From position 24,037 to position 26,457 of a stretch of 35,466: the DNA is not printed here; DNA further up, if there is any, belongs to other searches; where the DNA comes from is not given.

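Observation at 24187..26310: Macro/SLOG-like + SIR2 + VRR-NUC in one 707-aa protein: candidate undescribed NAD-linked, dual-effector immune protein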

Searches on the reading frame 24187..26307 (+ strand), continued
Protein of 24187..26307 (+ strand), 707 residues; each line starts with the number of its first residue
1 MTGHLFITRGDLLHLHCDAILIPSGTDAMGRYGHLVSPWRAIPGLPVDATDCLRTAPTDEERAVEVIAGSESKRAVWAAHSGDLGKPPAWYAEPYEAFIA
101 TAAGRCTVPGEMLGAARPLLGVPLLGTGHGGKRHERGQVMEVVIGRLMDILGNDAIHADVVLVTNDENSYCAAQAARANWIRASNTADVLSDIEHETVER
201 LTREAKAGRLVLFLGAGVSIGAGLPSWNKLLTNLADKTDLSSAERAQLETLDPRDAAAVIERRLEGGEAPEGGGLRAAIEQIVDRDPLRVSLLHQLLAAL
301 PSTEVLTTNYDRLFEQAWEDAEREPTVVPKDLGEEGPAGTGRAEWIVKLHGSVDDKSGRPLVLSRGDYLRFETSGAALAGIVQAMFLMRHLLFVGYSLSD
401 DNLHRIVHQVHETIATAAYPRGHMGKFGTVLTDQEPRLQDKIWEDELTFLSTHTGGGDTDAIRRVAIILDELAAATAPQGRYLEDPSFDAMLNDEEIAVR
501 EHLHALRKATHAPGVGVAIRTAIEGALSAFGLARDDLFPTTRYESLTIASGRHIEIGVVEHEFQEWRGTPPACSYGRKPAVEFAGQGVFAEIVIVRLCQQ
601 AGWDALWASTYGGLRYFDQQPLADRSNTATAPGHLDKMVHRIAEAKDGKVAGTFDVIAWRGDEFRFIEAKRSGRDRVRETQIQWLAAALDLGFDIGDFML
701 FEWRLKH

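Call 15: search_protein_families(library=pfam, proteins=[P0027, P0046, P0062, P0009, P0019], max_evalue=1)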
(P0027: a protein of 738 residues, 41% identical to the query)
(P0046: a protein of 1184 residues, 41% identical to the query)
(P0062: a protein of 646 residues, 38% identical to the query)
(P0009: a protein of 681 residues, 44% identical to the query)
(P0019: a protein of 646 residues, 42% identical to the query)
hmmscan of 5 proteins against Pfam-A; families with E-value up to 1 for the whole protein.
P0027 (738 aa): 2 families
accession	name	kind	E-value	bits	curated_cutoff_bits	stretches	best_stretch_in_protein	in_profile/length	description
PF13289.12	SIR2_2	-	5.7e-28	98.2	24.5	1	289-405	2-117/141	SIR2-like domain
PF02875.26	Mur_ligase_C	-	0.021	16.1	28.4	1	129-211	45-127/127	Mur ligase, glutamate ligase domain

P0046 (1184 aa): 9 families
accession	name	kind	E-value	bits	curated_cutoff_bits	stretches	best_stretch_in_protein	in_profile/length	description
PF03747.19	ADP_ribosyl_GH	-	1.3e-70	238.8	26.2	1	816-1139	1-287/287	ADP-ribosylglycohydrolase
PF13289.12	SIR2_2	-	5.1e-26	91.9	24.5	1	312-417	2-111/141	SIR2-like domain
PF22784.1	PTP-SAK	-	8.4e-14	52.3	27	1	663-761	24-121/153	Swiss Army Knife protein, DSP-PTPase phosphatase domain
PF22785.1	Tc-R-P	-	1.7e-09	38.6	27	1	659-753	12-105/106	Polymorphic toxin system, DSP-PTPase phosphatase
PF22741.1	PTP-NADK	-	8.3e-07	29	27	1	666-762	44-144/163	DSP-PTPase phosphatase fused to NAD+ Kinase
PF00782.25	DSPc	-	0.0008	19.7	33.5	1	695-752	38-98/133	Dual specificity phosphatase, catalytic domain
PF14566.11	PTPlike_phytase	-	0.0018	18.8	27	1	693-745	98-151/158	Inositol hexakisphosphate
PF13350.11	Y_phosphatase3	-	0.15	12.5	22.2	1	700-745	103-146/240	Tyrosine phosphatase family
PF00102.32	Y_phosphatase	-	0.22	11.6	20.9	1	716-752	155-194/234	Protein-tyrosine phosphatase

P0062 (646 aa): 1 family
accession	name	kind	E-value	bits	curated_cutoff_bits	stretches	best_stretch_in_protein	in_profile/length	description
PF13289.12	SIR2_2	-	2.7e-28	99.3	24.5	1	288-392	2-111/141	SIR2-like domain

P0009 (681 aa): 3 families
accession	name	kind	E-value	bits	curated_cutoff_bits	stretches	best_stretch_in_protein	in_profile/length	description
PF13289.12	SIR2_2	-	2.1e-22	80.2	24.5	1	453-559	2-111/141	SIR2-like domain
PF02875.26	Mur_ligase_C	-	0.032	15.5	28.4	1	290-373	45-127/127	Mur ligase, glutamate ligase domain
PF03193.22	RsgA_GTPase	-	0.076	13.3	30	1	295-377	34-118/174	RsgA GTPase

P0019 (646 aa): 3 families
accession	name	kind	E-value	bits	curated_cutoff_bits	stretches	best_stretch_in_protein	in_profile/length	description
PF13289.12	SIR2_2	-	2.8e-27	96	24.5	1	429-549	2-122/141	SIR2-like domain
PF22029.2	PhyR_sigma2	-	0.043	14.3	27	1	100-116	1-17/55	Sigma2 domain of PhyR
PF02875.26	Mur_ligase_C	-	0.092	14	28.4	1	288-347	65-127/127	Mur ligase, glutamate ligase domain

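Call 23: find_encoding_contigs(protein=P0002, flank=8000, max_places=2)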
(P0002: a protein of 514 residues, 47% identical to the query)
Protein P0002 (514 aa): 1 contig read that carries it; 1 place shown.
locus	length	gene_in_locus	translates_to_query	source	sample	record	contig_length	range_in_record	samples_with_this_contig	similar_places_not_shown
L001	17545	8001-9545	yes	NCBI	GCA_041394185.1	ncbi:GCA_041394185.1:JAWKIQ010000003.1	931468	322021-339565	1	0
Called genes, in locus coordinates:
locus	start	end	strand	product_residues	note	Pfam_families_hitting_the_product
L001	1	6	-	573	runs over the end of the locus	-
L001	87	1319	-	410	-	PF19888:DUF6361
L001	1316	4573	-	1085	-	PF12705:PDDEXK_1 (weak), PF13482:RNase_H_2, PF13086:AAA_11 (weak), PF13245:AAA_19 (weak), PF13604:AAA_30, PF01443:Viral_helicase1 (weak), PF13086:AAA_11 (weak), PF13087:AAA_12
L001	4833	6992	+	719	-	-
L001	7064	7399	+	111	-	PF09723:Zn_ribbon_8 (faint)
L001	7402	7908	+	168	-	-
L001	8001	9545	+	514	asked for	PF13289:SIR2_2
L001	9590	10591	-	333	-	PF03747:ADP_ribosyl_GH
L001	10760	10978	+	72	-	-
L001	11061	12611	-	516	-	PF05731:TROVE, PF25045:vWA_Ro60 (weak)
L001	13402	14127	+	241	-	-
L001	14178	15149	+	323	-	-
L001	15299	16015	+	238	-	-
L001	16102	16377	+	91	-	-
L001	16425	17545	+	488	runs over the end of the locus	PF04174:CP_ATPgrasp_1, PF14403:CP_ATPgrasp_2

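Call 24: find_encoding_contigs(protein=P0035, flank=8000, max_places=2)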
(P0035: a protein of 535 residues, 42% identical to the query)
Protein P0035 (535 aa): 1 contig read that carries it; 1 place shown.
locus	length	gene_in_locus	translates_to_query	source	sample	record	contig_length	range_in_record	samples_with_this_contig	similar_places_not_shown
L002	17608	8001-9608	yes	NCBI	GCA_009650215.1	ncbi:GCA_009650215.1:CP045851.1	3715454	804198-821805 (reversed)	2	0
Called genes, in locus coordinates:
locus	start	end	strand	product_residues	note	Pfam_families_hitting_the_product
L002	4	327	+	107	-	-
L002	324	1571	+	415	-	PF19888:DUF6361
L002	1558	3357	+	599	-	-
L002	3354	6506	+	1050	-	-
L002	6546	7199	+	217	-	PF21790:OGG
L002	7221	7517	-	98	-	-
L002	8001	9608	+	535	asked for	PF13289:SIR2_2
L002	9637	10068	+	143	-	PF22552:TY-Chap3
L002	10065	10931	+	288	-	PF00300:His_Phos_1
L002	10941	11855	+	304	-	PF13391:HNH_2 (weak)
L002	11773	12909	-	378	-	PF13521:AAA_28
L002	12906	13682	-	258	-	PF04973:NMN_transporter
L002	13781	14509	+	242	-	PF00293:NUDIX, PF19368:WHD_AraR (faint), PF21906:WHD_NrtR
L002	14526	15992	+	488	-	PF03747:ADP_ribosyl_GH, PF22784:PTP-SAK, PF14566:PTPlike_phytase (weak), PF22741:PTP-NADK, PF22785:Tc-R-P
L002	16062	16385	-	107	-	PF02452:PemK_toxin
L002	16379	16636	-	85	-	PF01402:RHH_1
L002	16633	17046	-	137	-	-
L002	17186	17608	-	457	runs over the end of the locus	-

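Call 25: find_encoding_contigs(protein=P0046, flank=8000, max_places=2)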
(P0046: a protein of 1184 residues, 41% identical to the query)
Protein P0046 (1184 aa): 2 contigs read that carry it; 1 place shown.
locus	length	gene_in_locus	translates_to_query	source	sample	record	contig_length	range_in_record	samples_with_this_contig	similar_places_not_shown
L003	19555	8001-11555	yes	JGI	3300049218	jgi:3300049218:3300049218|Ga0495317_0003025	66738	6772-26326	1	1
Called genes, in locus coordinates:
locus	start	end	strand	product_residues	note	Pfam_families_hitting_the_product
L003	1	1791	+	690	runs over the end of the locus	PF22879:AIPR_N, PF10592:AIPR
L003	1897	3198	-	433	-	PF02518:HATPase_c, PF13589:HATPase_c_3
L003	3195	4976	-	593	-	PF00145:DNA_methylase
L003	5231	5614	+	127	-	PF03852:Vsr, PF18741:MTES_1575 (faint)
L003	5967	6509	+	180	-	-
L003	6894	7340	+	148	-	-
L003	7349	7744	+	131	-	-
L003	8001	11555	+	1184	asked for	PF13289:SIR2_2, PF22741:PTP-NADK (weak), PF22784:PTP-SAK, PF22785:Tc-R-P, PF03747:ADP_ribosyl_GH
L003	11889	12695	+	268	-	-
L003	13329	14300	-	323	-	PF03069:FmdA_AmdA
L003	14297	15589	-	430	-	PF01546:Peptidase_M20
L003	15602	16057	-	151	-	PF00903:Glyoxalase, PF13468:Glyoxalase_3 (weak), PF13669:Glyoxalase_4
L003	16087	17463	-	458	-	PF01979:Amidohydro_1, PF12890:DHOase, PF07969:Amidohydro_3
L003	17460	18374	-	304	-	PF00701:DHDPS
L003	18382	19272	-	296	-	PF14505:DUF4438, PF20999:DUF4438_C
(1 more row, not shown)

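Call 33: find_related_loci(query=A1, collection=genome_contigs, flank=10000)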
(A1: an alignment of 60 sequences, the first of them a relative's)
Query A1 (707 aa) in genome_contigs; peptide patterns used: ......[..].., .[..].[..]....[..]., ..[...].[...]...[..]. (x = any residue, [..] = any of these).
600 stretches matched a pattern (row limit reached: there are more); 246 encode a relative of the query (tblastn E <= 1e-3); the best 80 are kept; 80 distinct loci.
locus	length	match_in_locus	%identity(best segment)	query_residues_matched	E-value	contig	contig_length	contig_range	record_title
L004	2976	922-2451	42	1-530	1e-98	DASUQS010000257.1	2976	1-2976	MAG TPA_asm: Acidimicrobiales bacterium isolate SMAG_U1687 k141_1478480, whole genome shotgun sequence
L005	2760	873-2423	37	1-531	8e-77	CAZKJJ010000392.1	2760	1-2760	MAG TPA_asm: uncultured Acidimicrobiia bacterium isolate SRP321284_co1_79 genome assembly, contig: NODE_59261_length_276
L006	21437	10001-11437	39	1-507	8e-72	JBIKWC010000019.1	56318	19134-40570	MAG: Myxococcota bacterium isolate ME2015-09-01_3300035663_group6_bin73 Rohwer_bin1503_scaffold_269_c1, whole genome sho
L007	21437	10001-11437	37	1-483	2e-68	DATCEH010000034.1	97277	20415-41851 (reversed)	MAG TPA_asm: Solirubrobacteraceae bacterium isolate SMAG_U7748 k141_551130, whole genome shotgun sequence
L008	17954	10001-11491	34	4-509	4e-68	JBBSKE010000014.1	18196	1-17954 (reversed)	MAG: Tepidiformales bacterium isolate LS4_metabat2.238 LS4_metabat2.238_K_3230535_L_18196_cov_14.0000, whole genome shot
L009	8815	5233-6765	35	4-531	8e-68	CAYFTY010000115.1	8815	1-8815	MAG TPA_asm: uncultured Bradymonadales bacterium isolate ERP107533_co1_45 genome assembly, contig: NODE_8892_length_8815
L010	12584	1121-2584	35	1-503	7e-67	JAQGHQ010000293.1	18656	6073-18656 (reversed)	MAG: Gemmataceae bacterium isolate RYN_437 scaffold_1832561, whole genome shotgun sequence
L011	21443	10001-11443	35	3-507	2e-66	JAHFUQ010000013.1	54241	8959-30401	MAG: Acidimicrobiia bacterium isolate nzgw83 NODE_477_length_54242_cov_4.614068, whole genome shotgun sequence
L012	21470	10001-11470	33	2-508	9e-66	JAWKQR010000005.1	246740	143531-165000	MAG: bacterium isolate ABC1.178 ABC1.178.fa-5, whole genome shotgun sequence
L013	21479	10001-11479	35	3-518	5e-72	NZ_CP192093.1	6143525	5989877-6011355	Actinomycetospora sp. CA-101289 chromosome, complete genome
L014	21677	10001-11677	34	1-574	9e-65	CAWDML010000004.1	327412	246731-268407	MAG: uncultured delta proteobacterium isolate MFD04944.bin.2.99 genome assembly, contig: contig_27185, whole genome shot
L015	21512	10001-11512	35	1-504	1e-64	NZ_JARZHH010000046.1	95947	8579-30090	Polyangium sp. 6x1 NODE_46_length_95947_cov_20.249530, whole genome shotgun sequence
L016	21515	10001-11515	36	1-504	2e-64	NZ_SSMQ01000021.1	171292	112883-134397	Polyangium fumosum strain DSM 14668 Scaffold21_1, whole genome shotgun sequence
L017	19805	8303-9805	33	1-506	1e-63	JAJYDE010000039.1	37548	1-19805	MAG: Deltaproteobacteria bacterium isolate BP9.bin85 NODE_1732_length_37548_cov_1.699367, whole genome shotgun sequence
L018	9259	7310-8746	35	1-496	1e-63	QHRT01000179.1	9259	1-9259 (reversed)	MAG: Candidatus Rokuibacteriota bacterium isolate AR8 14_1009_16_40cm_scaffold_52429_curated, whole genome shotgun seque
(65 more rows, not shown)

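Call 35: predict_structure(alignment_id=A1)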
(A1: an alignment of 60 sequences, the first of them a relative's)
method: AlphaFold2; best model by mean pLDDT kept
length: 707 residues; sequences in the alignment: 60
mean_pLDDT: 78.1   pTM: 0.79
mean pLDDT of the five models: 78.1, 77.9, 76.7, 76.2, 75.4
residues with pLDDT >= 90: 412; 70-90: 94; 50-70: 60; < 50: 141
segments of 3 or more residues with pLDDT < 50: 536-542, 559-660, 662-679, 699-707
pLDDT, mean of each block of 10 residues (from residue 1): 94 96 96 95 96 97 96 94 95 98 81 78 95 96 98 95 97 97 93 97 95 95 91 94 96 95 81 85 83 97 94 96 92 66 86 88 90 77 82 92 89 82 84 91 94 84 96 95 95 96 94 95 91 59 52 50 35 28 28 31 39 29 27 26 28 30 34 40 57 51 42
secondary structure, 60 per line:
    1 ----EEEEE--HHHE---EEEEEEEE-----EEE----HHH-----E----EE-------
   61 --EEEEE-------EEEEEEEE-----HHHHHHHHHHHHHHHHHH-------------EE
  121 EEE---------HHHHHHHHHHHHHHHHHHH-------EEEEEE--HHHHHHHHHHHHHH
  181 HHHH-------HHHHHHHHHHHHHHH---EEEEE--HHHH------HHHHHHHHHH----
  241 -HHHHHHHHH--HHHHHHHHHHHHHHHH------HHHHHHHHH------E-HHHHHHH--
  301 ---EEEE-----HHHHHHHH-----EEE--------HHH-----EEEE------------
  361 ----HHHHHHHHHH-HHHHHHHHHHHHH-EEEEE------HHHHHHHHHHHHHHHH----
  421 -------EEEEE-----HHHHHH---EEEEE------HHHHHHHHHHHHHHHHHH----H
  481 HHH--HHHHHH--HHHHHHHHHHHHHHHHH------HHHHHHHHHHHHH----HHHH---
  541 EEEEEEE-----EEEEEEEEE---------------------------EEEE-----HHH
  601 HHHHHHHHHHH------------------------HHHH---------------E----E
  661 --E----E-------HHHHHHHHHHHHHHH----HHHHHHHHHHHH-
elements in order (helices of 4 or more, strands of 3 or more residues): E5-9 E19-26 E32-34 E63-67 E75-82 H88-105 E119-123 H133-151 E159-164 H167-184 H192-206 E210-214 H217-220 H227-236 H242-250 H253-268 H275-283 H292-298 E304-307 H313-320 E326-328 E345-348 H365-374 H376-388 E390-394 H401-416 E428-432 H438-443 E447-451 H458-475 H480-483 H486-491 H494-510 H517-529 H534-537 E541-547 E553-561 E589-592 H598-611 H636-639 H676-690 H695-706

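Call 39: fold_search(model_id=the predicted structure, library=pdb)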
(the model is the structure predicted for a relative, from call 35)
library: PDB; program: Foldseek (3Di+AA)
matches with E <= 10: 643; with E <= 0.001: 153
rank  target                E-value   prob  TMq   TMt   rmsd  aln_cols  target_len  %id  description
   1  8bto_A                1.8e-13  1.00  0.31  0.45   4.6       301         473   23  Helical structure of BcThsA in complex with 1''-3'gcADPR (released 2024-02-21)
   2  9v0g_E                5.8e-13  1.00  0.31  0.73   5.6       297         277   20  Helical structure of KomBC Complex (released 2025-12-17)
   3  9xvc_E                7.2e-13  1.00  0.32  0.80   3.6       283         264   22  Cryo-EM Helical Structure of the dITP-KomBC(H146N) Complex with NAD Fragments (released 2026-01-21)
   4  8k9a_D                1.0e-12  1.00  0.32  0.24   4.7       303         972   18  Cryo-EM structure of DSR2-DSAD1 state 2 (released 2024-05-01)
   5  8zsf_A                1.3e-12  1.00  0.32  0.79   3.7       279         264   22  CryoEM Helical Structure of KomC (released 2025-12-10)
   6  8w56_A                1.3e-12  1.00  0.32  0.24   4.8       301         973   18  Cryo-EM structure of DSR2-DSAD1 state 1 (released 2024-05-01)
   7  8btp_A                1.4e-12  1.00  0.31  0.45   4.8       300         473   23  Helical structure of BcThsA in complex with 1''-3'gc(etheno)ADPR (released 2024-02-21)
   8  8wkx_A                2.2e-12  1.00  0.32  0.23   5.0       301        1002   20  Cryo-EM structure of DSR2 (released 2024-05-22)
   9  8ykf_B                2.3e-12  1.00  0.32  0.23   4.6       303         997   18  The DSR2-DSAD1 complex with DSAD1 on the opposite sides (released 2024-08-14)
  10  8zsi_E                2.9e-12  1.00  0.32  0.80   3.6       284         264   22  CryoEM Helical Structure of HAM-SIR2 with dITP and NAD fragment (released 2025-12-10)
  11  8xff_A                4.0e-12  1.00  0.32  0.23   5.0       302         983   18  Cryo-EM structure of defence-associatedsirtuin 2 (DSR2) H171A protein in complex with SPR phage tail tube protein (released 2024-10-23)
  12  8wyb_B                4.3e-12  1.00  0.32  0.24   4.5       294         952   18  Cryo-EM structure of DSR2 (H171A)-tube-NAD+ complex (released 2024-04-10)
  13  9v12_i                4.5e-12  1.00  0.33  0.79   3.3       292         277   22  Helical structure of KomBCMUT in complex with dITP and NAD (released 2025-12-24)
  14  8wyc_C                5.0e-12  1.00  0.32  0.76   4.4       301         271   19  Cryo-EM structure of DSR2 (H171A)-tube-NAD+ (partial) complex (released 2024-04-10)
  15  8wkt_A                5.6e-12  1.00  0.32  0.23   4.7       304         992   19  Cryo-EM structure of DSR2-DSAD1 complex (released 2024-05-22)
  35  7uxt_B                2.0e-11  1.00  0.30  0.44   4.9       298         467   21  Crystal structure of ligand-free SeThsA (released 2022-09-07)
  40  6lhx_C                2.8e-11  1.00  0.29  0.43   6.1       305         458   21  Crystal structure of ThsA (released 2020-06-24)
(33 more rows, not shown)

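Call 54: find_encoding_contigs(protein=P0012, flank=8000, max_places=2)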
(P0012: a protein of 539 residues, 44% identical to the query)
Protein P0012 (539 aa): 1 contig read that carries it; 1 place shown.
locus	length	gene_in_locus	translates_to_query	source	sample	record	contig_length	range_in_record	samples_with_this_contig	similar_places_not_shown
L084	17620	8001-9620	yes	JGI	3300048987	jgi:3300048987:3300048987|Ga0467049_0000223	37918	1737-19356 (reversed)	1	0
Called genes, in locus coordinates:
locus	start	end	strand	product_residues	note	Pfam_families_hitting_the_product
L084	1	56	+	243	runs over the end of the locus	-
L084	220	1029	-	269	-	-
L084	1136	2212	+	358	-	PF00145:DNA_methylase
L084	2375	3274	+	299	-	PF09126:NaeI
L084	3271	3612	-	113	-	PF03852:Vsr (weak)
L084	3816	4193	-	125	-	-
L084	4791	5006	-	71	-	-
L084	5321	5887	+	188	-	PF01527:HTH_Tnp_1, PF13518:HTH_28 (weak)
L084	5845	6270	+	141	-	PF00665:rve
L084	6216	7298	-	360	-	PF14659:Phage_int_SAM_3, PF00589:Phage_integrase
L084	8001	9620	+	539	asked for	PF13289:SIR2_2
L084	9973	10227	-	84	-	-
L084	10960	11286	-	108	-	PF26472:DUF8147 (weak)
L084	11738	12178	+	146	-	PF00565:SNase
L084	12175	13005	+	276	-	-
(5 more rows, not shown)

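Call 55: find_encoding_contigs(protein=P0022, flank=8000, max_places=2)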
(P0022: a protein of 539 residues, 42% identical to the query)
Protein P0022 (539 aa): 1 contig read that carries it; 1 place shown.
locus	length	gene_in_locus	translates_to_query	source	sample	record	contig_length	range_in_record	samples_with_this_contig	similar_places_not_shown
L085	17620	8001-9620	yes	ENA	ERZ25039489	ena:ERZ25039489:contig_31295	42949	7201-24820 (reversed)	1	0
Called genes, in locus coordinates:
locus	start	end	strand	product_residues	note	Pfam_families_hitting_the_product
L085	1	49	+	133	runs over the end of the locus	-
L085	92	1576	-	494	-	PF00872:Transposase_mut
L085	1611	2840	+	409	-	PF01609:DDE_Tnp_1 (faint), PF13701:DDE_Tnp_1_4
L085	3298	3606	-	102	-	-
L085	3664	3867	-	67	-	-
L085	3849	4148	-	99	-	-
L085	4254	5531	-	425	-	PF00872:Transposase_mut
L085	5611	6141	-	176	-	-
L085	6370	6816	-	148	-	-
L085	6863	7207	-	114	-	-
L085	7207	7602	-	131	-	-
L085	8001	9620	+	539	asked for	PF13289:SIR2_2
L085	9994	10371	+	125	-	-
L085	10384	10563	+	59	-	-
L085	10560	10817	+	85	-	-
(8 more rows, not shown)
